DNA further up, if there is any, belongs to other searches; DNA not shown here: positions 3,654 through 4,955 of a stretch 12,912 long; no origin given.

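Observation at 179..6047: Accessory genes inserted into the conserved aroQ/efp/accB/accC housekeeping block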

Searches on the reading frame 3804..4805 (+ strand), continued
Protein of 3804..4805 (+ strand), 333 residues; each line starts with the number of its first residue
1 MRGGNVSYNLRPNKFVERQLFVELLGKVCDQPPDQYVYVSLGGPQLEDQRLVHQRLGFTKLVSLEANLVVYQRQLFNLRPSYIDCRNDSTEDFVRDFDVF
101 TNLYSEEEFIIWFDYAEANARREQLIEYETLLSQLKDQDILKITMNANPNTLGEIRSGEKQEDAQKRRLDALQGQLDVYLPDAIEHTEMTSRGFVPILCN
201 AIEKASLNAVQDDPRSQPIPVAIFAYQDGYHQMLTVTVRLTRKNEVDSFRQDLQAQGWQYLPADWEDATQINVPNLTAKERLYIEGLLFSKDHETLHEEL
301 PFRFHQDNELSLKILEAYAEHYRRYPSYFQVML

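Call 32: list_cluster_members(proteins=[P0008, P0016, P0023, P0024, P0038, P0042, P0045, P0050, P0076, P0099])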
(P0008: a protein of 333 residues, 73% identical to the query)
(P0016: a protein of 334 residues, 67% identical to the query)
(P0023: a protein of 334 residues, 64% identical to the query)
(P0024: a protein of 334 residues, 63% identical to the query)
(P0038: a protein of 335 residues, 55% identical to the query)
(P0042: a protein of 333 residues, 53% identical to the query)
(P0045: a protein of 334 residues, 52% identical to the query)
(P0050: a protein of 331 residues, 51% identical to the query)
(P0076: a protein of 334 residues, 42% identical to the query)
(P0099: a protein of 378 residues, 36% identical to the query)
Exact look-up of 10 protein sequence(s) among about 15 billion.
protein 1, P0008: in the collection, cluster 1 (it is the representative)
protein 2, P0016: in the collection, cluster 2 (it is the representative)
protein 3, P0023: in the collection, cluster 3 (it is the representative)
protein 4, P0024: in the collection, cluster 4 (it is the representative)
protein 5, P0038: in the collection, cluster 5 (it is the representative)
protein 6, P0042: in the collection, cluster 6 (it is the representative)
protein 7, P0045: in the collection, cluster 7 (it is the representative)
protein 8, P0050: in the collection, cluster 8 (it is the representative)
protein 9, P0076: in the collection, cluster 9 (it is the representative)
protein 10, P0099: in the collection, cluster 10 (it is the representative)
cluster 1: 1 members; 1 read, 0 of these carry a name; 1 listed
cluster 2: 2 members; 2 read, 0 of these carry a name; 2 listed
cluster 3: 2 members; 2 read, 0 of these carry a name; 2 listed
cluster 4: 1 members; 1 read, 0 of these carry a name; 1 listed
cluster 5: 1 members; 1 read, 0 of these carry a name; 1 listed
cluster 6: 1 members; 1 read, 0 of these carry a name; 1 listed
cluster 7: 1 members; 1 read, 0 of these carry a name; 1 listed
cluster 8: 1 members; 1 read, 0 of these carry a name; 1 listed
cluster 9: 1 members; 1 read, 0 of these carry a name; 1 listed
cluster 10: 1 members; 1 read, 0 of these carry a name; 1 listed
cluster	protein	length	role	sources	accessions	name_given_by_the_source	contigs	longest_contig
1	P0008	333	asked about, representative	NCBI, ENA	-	-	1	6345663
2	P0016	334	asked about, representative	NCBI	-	-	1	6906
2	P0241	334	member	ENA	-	-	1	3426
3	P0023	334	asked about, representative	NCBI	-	-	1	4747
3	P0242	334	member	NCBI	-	-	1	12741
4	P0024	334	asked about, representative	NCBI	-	-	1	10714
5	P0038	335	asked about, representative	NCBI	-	-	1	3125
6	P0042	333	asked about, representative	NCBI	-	-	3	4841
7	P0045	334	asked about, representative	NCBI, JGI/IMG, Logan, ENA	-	-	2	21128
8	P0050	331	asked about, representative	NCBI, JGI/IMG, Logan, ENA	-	-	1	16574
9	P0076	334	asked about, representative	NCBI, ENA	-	-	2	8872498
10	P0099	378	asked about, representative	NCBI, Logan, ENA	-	-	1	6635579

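Call 34: search_dna_similar(query=window:3804-4802:+, collection=plasmids, mode=protein, max_evalue=0.00001)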
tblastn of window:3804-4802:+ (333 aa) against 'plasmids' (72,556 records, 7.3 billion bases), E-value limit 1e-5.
Records with a match: 1; places in all: 1; records where one place covers at least 80% of the query: 1.
Best place of each record, by identity: <60% 1.
By first word of the organism name: Microvirga 1.
By predicted mobility (MOB-suite, as given by PLSDB): non-mobilizable 1.
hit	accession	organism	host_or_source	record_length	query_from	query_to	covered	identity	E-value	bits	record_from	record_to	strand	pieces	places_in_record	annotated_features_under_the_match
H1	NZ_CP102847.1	Microvirga terrae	soil,soil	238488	3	333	99%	28.0%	4e-29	125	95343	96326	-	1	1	O-methyltransferase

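Call 35: search_dna_similar(query=window:3804-4802:+, collection=phages, mode=protein, max_evalue=0.00001)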
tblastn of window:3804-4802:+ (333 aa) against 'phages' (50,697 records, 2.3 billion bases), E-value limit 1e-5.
Records with a match: 1; places in all: 1; records where one place covers at least 80% of the query: 1.
Best place of each record, by identity: <60% 1.
By first word of the organism name: Pseudomonas 1.
By host as written in the record: Pseudomonas aeruginosa 20-0447 1.
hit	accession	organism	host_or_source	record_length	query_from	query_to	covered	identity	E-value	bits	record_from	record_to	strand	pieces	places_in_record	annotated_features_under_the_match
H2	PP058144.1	Pseudomonas phage PfAC20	Pseudomonas aeruginosa 20-0447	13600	5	333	99%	25.8%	3e-15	82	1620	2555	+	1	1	hypothetical protein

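Call 36: get_annotated_region(hit=H1, flank=7000)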
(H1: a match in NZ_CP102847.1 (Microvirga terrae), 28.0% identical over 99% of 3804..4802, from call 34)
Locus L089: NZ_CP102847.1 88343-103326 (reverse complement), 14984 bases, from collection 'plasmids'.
description: Microvirga terrae strain R24 plasmid pR24_2, complete sequence
organism: Microvirga terrae (NCBI taxid 2740529)
taxonomy: Bacteria; Pseudomonadota; Alphaproteobacteria; Hyphomicrobiales; Methylobacteriaceae; Microvirga; Microvirga terrae
host: -; source: soil,soil; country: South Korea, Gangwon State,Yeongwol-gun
typing (MOB-suite, as given by PLSDB): non-mobilizable
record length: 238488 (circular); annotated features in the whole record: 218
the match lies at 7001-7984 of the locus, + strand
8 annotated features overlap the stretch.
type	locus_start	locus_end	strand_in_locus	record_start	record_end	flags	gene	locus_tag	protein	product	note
CDS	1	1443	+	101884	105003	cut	drmD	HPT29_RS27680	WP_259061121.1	DISARM system SNF2-like helicase DrmD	-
CDS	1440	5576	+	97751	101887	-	-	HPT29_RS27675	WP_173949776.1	type IIL restriction-modification enzyme MmeI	-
CDS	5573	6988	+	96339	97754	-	-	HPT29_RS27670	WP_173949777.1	ATP-binding protein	-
CDS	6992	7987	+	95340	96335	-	-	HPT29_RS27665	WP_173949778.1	O-methyltransferase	-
CDS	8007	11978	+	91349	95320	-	drmA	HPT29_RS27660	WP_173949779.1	DISARM system helicase DrmA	-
CDS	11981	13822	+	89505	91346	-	-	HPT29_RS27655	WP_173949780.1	DUF1998 domain-containing protein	-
CDS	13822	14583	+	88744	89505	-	drmC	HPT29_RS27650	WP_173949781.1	DISARM system phospholipase D-like protein DrmC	-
CDS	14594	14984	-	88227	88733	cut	-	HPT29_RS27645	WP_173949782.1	hypothetical protein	-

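Call 37: get_annotated_region(hit=H2, flank=7000)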
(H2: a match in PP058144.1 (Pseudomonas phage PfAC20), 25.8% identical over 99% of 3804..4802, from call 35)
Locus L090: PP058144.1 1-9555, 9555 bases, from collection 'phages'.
description: Pseudomonas phage PfAC20, complete genome.
organism: Pseudomonas phage PfAC20 (NCBI taxid 3113643)
taxonomy: Viruses; Monodnaviria; Loebvirae; Hofneiviricota; Faserviricetes; Tubulavirales; Inoviridae
host: Pseudomonas aeruginosa 20-0447; source: -; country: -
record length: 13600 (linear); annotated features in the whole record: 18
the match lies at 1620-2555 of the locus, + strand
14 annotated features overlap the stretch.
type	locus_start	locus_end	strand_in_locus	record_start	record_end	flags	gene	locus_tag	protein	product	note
CDS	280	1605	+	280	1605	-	-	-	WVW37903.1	ATP-binding protein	ORF1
CDS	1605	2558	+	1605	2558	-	-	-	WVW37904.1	hypothetical protein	ORF2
CDS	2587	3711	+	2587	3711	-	-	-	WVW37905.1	cytosine-specific methyltransferase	ORF3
CDS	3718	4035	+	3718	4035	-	-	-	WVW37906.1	hypothetical protein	ORF4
CDS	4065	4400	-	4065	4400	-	-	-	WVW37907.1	hypothetical protein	ORF5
CDS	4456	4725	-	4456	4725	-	-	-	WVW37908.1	repressor DNA binding protein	ORF6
CDS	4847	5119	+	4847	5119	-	-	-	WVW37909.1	excisionase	ORF7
CDS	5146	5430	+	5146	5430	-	-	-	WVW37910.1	DUF5447 family protein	ORF8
CDS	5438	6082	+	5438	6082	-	-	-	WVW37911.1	DNA cytosine methyltransferase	ORF9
CDS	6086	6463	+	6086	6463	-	-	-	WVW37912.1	hypothetical protein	ORF10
CDS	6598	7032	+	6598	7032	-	-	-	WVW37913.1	helix destabilizing protein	ORF11; helix destabilizing protein of bacteriophage Pf1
CDS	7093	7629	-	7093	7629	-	-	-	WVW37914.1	hypothetical protein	ORF12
CDS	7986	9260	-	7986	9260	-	-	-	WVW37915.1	hypothetical protein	ORF13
CDS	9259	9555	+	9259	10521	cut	-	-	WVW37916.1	zona occludens toxin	ORF14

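Call 38: predict_structure(alignment_id=A1)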
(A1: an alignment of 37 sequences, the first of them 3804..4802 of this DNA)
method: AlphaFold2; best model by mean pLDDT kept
length: 333 residues; sequences in the alignment: 37
mean_pLDDT: 91.8   pTM: 0.90
mean pLDDT of the five models: 91.8, 91.8, 91.7, 90.7, 90.3
residues with pLDDT >= 90: 276; 70-90: 39; 50-70: 8; < 50: 10
segments of 3 or more residues with pLDDT < 50: 1-6, 330-333
pLDDT, mean of each block of 10 residues (from residue 1): 47 92 97 96 87 94 95 87 91 96 94 93 97 97 96 93 95 93 91 95 98 96 93 97 98 97 97 90 91 96 94 95 76 43
secondary structure, 60 per line:
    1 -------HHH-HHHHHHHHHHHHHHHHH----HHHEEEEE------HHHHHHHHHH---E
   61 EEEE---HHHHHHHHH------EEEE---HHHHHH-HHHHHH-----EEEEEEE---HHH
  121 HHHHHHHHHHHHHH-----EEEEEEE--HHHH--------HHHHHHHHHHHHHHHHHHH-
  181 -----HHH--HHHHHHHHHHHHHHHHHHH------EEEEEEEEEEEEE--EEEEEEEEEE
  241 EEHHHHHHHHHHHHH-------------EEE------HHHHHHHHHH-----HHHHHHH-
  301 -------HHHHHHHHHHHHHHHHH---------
elements in order: H12-28 E36-40 H47-56 E60-64 H68-76 E83-86 H90-95 H97-102 E108-114 H118-134 E140-146 H149-152 H161-179 H191-209 E216-228 E231-242 H243-255 E269-271 H278-287 H293-299 H308-324

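Call 62: find_encoding_contigs(protein=P0001, flank=10000, max_places=4)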
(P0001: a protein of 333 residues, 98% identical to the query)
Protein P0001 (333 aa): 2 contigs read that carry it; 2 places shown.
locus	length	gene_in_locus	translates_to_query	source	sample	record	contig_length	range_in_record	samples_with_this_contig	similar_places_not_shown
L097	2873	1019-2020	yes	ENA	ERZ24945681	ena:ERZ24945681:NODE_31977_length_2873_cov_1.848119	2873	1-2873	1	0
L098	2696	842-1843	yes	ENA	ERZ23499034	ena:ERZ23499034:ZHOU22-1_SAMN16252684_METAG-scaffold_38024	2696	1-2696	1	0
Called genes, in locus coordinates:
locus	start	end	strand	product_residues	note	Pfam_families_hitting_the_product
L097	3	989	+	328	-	?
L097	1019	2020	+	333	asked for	PF20553:Methyltransf_35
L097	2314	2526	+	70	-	-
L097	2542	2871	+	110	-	?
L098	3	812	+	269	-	?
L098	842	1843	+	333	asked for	PF20553:Methyltransf_35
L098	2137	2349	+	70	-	-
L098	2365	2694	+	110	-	?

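Call 70: search_protein_representatives(alignment_id=A1)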
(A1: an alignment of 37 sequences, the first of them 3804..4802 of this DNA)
Query: 37 sequences, 335 profile positions. Proteins with E-value up to 0.001 (for the whole library): 1945; up to 1e-10: 1613; up to 1e-30: 677. The best 150 are listed.
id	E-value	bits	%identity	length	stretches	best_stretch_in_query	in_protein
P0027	2.5e-133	460.8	-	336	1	1-335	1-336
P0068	1.1e-129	448.8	-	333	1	1-335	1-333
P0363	2.2e-125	434.7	-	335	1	1-334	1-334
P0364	7.3e-125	433.0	-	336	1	1-334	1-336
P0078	1.7e-124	431.7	-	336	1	1-334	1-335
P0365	3.0e-121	421.1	-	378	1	1-333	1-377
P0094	3.9e-120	417.4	-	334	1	1-333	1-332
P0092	2.6e-119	414.7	-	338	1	1-334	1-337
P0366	1.5e-118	412.2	-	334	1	1-334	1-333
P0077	1.7e-118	412.0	-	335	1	1-333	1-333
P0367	2.7e-118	411.4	-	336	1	1-333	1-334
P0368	2.6e-117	408.1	-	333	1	1-334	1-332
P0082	1.5e-115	402.3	-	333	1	1-333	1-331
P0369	5.5e-112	390.6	-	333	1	1-333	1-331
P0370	1.0e-111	389.8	-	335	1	1-333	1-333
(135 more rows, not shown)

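Call 72: find_related_loci(query=A1, collection=metagenome_contigs, flank=7000)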
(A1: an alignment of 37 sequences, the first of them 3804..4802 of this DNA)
Query A1 (333 aa) in metagenome_contigs; peptide patterns used: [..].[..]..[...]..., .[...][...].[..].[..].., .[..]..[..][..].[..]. (x = any residue, [..] = any of these).
302 stretches matched a pattern; 112 encode a relative of the query (tblastn E <= 1e-3); the best 80 are kept; 80 distinct loci.
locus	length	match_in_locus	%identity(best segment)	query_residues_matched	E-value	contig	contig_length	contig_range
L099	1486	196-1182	67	6-333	7e-166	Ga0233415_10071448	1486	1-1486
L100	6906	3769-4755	68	6-333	3e-151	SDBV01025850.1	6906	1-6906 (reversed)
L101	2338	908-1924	57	1-333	8e-137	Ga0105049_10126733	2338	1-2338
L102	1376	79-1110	58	1-333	3e-140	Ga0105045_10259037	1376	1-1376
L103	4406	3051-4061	56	1-333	5e-123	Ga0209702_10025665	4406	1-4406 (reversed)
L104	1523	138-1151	53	1-333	2e-125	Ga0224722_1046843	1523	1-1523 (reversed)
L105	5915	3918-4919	52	1-333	4e-116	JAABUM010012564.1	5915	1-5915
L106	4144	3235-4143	56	1-297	2e-114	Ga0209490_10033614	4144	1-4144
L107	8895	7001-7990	52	1-333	1e-112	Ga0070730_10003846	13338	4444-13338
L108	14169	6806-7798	51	1-333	1e-111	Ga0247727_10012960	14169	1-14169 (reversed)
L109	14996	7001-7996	51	1-333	3e-108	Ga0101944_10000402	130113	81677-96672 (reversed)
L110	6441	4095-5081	53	5-333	7e-106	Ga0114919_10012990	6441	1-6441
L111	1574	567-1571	48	1-333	5e-111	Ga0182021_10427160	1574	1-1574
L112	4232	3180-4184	51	1-333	8e-103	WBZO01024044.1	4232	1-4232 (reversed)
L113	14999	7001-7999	52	1-333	6e-105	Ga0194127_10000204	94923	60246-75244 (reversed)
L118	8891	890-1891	38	1-332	2e-68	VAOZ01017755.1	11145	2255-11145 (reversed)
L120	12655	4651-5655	36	1-333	1e-66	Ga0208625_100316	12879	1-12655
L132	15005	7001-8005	36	1-333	2e-67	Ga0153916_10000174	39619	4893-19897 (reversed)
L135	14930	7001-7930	36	1-316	3e-58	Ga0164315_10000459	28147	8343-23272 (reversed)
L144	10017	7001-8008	34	1-333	2e-53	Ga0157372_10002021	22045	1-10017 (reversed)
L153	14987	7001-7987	33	4-331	1e-51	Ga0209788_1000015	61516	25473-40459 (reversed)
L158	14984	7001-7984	33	1-333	9e-51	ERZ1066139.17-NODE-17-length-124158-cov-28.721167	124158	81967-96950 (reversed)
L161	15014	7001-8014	32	1-333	2e-49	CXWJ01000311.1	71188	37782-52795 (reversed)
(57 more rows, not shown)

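Call 73: find_related_loci(query=A1, collection=viral_contigs, flank=7000)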
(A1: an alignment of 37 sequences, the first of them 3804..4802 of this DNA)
Query A1 (333 aa) in viral_contigs; peptide patterns used: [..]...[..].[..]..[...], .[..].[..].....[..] (x = any residue, [..] = any of these).
139 stretches matched a pattern; 3 encode a relative of the query (tblastn E <= 1e-3); 3 distinct loci.
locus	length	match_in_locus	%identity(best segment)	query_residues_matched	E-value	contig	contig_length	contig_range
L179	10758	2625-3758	34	1-331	9e-60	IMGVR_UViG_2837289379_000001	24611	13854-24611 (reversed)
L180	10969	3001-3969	35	3-333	3e-58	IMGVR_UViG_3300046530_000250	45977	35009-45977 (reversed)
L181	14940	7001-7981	33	3-333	7e-48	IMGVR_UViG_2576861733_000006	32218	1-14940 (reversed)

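Call 86: search_protein_families(library=phrogs, proteins=[window:3804-4802:+], max_evalue=0.001)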
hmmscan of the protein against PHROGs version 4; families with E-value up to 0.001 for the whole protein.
window:3804-4802:+ (333 aa): 1 family
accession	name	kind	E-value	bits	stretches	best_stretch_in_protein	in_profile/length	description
phrog_19983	-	unknown function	7.1e-73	246.8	1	1-333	1-328/328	-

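Call 89: search_protein_families(library=padloc, proteins=[L158:2472-5159:-, L158:550-2409:+, L132:37-4161:+, L135:8030-11452:-, L161:1932-4526:-, L144:2292-4250:+, L118:3593-6088:+, L107:524-3214:+, L153:9636-12137:-, L120:183-1895:+], max_evalue=0.00001)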
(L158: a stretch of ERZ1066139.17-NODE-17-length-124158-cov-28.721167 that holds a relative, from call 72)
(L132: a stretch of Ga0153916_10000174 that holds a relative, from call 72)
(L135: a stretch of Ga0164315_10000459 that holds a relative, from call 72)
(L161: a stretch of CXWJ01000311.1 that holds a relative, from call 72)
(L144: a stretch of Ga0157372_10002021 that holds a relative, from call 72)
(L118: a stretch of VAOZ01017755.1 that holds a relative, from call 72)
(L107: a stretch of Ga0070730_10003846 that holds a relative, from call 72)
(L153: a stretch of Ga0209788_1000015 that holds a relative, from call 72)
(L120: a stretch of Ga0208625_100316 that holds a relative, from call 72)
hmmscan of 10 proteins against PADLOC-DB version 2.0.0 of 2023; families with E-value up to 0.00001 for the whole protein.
L158:2472-5159:- (896 aa): 41 families (the best 25 are shown)
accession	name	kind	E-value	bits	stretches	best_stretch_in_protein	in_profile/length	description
PDLC02503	BrxHI|BrxHII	-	7.2e-45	151.5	1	99-451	14-343/698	BrxHI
PDLC03960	SngC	-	7.3e-40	135.4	1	96-457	12-368/720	-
PDLC00036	DruE3|DruE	-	1.4e-22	76.7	2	110-294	94-293/2023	SNF2 family N-terminal domain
PDLC02501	BrxHI|BrxHII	-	4.4e-22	76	1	93-454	7-346/925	BrxHI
PDLC00037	DruE3|DruE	-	1.5e-20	70.6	1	101-296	94-309/2055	SNF2 family N-terminal domain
PDLC00013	DruE1|DruE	-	2.6e-20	70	1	828-892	1610-1674/1776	SNF2 family N-terminal domain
PDLC02897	DpdJ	-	8.9e-20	68.1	2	112-297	103-297/1570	DpdJ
PDLC00035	DruE3|DruE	-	1.1e-17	61.1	1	107-296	101-309/1460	SNF2 family N-terminal domain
PDLC01533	Cas3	-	1.2e-14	51.6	1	97-273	22-196/897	CAS-I; effector_G3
PDLC02896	DpdJ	-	1.4e-14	50.8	1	199-301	329-427/1487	DpdJ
PDLC02570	DrmA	-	1.9e-14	50.9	1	240-477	413-652/851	DrmA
PDLC00051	DruE4|DruE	-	1.6e-13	47.1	0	103-145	87-130/1829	SNF2 family N-terminal domain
PDLC02569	DrmA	-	1.8e-13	47.2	1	238-479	657-902/1095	DrmA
PDLC02870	DpdF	-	4.6e-13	46.5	1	105-450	10-320/534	DpdF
PDLC03928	PsyrT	-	3e-12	43.6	1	336-452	230-337/689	-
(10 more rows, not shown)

L158:550-2409:+ (620 aa): 0 families

L132:37-4161:+ (1375 aa): 15 families
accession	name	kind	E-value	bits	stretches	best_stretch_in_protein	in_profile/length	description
PDLC00037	DruE3|DruE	-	1.3e-63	213.5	2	612-904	1031-1287/2055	SNF2 family N-terminal domain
PDLC00013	DruE1|DruE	-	3.2e-62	208.9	2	544-904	962-1309/1776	SNF2 family N-terminal domain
PDLC00014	DruE2|DruE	-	1.5e-47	159.9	3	522-748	1068-1307/1928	SNF2 family N-terminal domain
PDLC00035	DruE3|DruE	-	1.2e-40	137.2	1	613-746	1035-1167/1460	SNF2 family N-terminal domain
PDLC00015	DruE2|DruE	-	4.2e-40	135.4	3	528-740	1045-1272/1887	SNF2 family N-terminal domain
PDLC00036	DruE3|DruE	-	7.1e-39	130.8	2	614-761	1026-1169/2023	SNF2 family N-terminal domain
PDLC00051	DruE4|DruE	-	2.3e-37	126.2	2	543-737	1015-1223/1829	SNF2 family N-terminal domain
PDLC02569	DrmA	-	1.2e-11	41.2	1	624-714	815-903/1095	DrmA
PDLC02503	BrxHI|BrxHII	-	3.8e-11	40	1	623-686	284-345/698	BrxHI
PDLC02570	DrmA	-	1.8e-10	37.8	1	624-710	568-651/851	DrmA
PDLC03960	SngC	-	3.6e-08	30.6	1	617-697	296-376/720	-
PDLC03928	PsyrT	-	1.2e-07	28.4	1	610-693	264-345/689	-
PDLC02501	BrxHI|BrxHII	-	2.7e-06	23.8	1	617-686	278-345/925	BrxHI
PDLC02896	DpdJ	-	2.8e-06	23.3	0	639-687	580-628/1487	DpdJ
PDLC00176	HamB1|HamB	-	6.8e-06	22.4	0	617-683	432-500/845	DEAD-box helicase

L135:8030-11452:- (1141 aa): 0 families

L161:1932-4526:- (865 aa): 0 families

L144:2292-4250:+ (653 aa): 0 families

L118:3593-6088:+ (832 aa): 10 families
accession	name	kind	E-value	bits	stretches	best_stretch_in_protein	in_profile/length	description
PDLC03049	REase_I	-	2.4e-76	255.3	2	25-614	10-547/807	Type I restriction enzyme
PDLC03047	REase_I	-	1.9e-34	116.7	1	21-616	194-733/1107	Type I restriction enzyme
PDLC03042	REase_I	-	7.7e-32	107.7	1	169-606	425-845/1170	Type I restriction enzyme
PDLC02707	PbeA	-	5.2e-19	66.3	1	186-606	252-630/672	PbeA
PDLC02704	PbeA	-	2.4e-13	47.5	1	188-407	256-454/682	PbeA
PDLC03048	REase_I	-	3.8e-11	39.8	1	188-403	242-442/976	Type I restriction enzyme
PDLC03658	mREase_IV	-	4.8e-11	39.1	1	545-593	500-547/953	Type IV methyl-directed restriction enzyme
PDLC03659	mREase_IV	-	4.9e-08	29.3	0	200-367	228-375/945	Type IV methyl-directed restriction enzyme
PDLC02706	PbeA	-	2.8e-07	27.5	1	213-406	287-469/722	PbeA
PDLC03041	REase_I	-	4.3e-06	23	0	187-404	312-513/1099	Type I restriction enzyme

L107:524-3214:+ (897 aa): 0 families

L153:9636-12137:- (834 aa): 0 families

L120:183-1895:+ (571 aa): 0 families

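Call 91: fold_search(model_id=the predicted structure, library=viral)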
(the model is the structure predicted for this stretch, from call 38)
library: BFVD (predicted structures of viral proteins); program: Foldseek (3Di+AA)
matches with E <= 10: 876; with E <= 0.001: 29
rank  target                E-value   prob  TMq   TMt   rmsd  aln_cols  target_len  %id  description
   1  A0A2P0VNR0            5.6e-06  1.00  0.42  0.46   9.0       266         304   11  Chromo domain-containing protein [Tetraselmis virus 1]
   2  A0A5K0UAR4            1.4e-05  1.00  0.43  0.45   6.0       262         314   12  Uncharacterized protein [Yasminevirus sp. GU-2018]
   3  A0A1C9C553            1.5e-05  1.00  0.41  0.48  11.7       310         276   10  Putative mRNA cap guanine-N7 methyltransferase [Heterosigma akashiwo virus 01]
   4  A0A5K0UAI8            2.4e-05  1.00  0.34  0.43   7.7       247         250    9  Uncharacterized protein [Yasminevirus sp. GU-2018]
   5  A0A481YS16            4.6e-05  1.00  0.34  0.57   7.9       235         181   12  Methyltransferase domain protein [Iridovirus LCIVAC01]
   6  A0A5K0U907            7.6e-05  1.00  0.41  0.26   4.7       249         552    8  S-adenosylmethionine-dependent methyltransferase [Yasminevirus sp. GU-2018]
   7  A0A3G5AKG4            7.6e-05  0.99  0.28  0.18  22.8       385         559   12  Class I SAM-dependent methyltransferase [Sylvanvirus sp.]
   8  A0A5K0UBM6            9.0e-05  1.00  0.31  0.17  12.4       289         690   10  Type III polyketide synthase [Yasminevirus sp. GU-2018]
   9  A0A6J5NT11            9.5e-05  1.00  0.38  0.47   6.0       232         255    9  AdoMet_MTases domain containing protein [uncultured Caudovirales phage]
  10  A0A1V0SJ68            1.2e-04  1.00  0.33  0.17  12.8       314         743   10  Methyltransferase [Klosneuvirus KNV1]
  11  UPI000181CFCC         1.2e-04  1.00  0.33  0.35  14.3       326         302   12  (no name look-up for this kind of identifier)
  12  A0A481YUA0            1.3e-04  1.00  0.41  0.14   8.6       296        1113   12  mRNA capping enzyme with OTU-like cysteine protease [Marseillevirus LCMAC102]
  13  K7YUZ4                1.5e-04  1.00  0.32  0.27   7.2       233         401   12  Methyltransferase domain-containing protein [Megavirus courdo11]
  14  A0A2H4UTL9            1.6e-04  1.00  0.41  0.48   9.4       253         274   11  Methyltransferase TRM13-like [Bodo saltans virus]
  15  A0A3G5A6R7            1.8e-04  1.00  0.41  0.39   6.0       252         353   12  Chromatin organization modifier chromo domain protein [Hyperionvirus sp.]
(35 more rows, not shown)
